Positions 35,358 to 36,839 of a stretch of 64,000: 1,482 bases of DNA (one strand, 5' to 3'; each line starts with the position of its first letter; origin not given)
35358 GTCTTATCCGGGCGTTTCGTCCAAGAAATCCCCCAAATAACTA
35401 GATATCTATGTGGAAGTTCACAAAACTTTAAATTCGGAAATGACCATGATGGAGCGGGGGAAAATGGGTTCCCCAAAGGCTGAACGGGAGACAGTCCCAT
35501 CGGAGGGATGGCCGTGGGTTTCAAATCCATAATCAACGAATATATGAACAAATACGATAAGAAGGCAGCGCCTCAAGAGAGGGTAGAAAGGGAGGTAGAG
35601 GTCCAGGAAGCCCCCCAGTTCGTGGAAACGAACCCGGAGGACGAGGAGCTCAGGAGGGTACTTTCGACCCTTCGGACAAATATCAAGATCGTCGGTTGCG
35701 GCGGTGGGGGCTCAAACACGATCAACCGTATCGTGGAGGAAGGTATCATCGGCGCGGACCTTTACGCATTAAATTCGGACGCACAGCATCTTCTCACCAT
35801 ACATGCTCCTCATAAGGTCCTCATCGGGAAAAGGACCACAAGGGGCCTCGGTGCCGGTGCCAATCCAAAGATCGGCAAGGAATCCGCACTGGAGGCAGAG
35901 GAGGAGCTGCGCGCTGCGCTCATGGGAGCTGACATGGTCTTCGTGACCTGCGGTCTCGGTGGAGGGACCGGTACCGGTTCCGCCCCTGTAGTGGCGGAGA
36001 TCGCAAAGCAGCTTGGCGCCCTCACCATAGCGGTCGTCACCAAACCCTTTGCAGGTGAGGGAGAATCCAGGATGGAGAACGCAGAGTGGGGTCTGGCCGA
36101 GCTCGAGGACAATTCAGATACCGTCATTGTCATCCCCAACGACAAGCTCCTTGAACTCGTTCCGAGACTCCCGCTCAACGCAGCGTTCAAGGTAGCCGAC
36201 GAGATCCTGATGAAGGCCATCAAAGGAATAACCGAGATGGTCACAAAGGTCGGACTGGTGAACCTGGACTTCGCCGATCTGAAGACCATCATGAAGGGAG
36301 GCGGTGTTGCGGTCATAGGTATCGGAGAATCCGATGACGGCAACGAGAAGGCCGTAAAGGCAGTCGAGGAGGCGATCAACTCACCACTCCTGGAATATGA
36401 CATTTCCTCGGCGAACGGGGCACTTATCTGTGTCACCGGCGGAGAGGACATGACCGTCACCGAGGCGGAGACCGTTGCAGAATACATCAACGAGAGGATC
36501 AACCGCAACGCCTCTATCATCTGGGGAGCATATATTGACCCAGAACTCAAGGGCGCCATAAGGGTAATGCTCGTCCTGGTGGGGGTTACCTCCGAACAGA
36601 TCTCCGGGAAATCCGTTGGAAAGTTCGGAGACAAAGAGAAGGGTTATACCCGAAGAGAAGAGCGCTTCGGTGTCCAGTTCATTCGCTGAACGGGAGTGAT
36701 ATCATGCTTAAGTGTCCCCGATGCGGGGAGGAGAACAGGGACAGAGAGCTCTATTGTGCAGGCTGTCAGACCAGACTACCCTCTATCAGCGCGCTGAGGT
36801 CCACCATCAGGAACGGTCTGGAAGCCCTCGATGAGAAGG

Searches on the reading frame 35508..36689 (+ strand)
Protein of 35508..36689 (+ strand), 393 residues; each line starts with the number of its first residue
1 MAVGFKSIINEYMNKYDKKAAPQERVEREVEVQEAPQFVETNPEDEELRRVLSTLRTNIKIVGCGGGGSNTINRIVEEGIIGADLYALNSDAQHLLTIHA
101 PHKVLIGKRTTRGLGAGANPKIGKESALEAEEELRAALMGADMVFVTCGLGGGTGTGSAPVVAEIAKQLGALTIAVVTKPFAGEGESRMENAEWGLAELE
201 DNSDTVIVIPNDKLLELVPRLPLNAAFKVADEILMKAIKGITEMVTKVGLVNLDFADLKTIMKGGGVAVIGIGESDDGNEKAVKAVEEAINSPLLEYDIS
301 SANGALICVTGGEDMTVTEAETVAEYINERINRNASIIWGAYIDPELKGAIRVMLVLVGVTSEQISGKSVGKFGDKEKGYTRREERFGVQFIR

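Call 43: search_protein_families(library=pfam, proteins=[window:35508-36689:+], max_evalue=0.00001)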
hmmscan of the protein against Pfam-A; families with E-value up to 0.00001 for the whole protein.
window:35508-36689:+ (393 aa): 2 families
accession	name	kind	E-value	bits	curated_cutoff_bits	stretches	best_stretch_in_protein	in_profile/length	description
PF00091.31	Tubulin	-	3.4e-47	161.6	33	1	58-218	1-189/190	Tubulin/FtsZ family, GTPase domain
PF12327.13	FtsZ_C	-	3e-31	108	27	1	266-360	1-94/95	FtsZ family, C-terminal domain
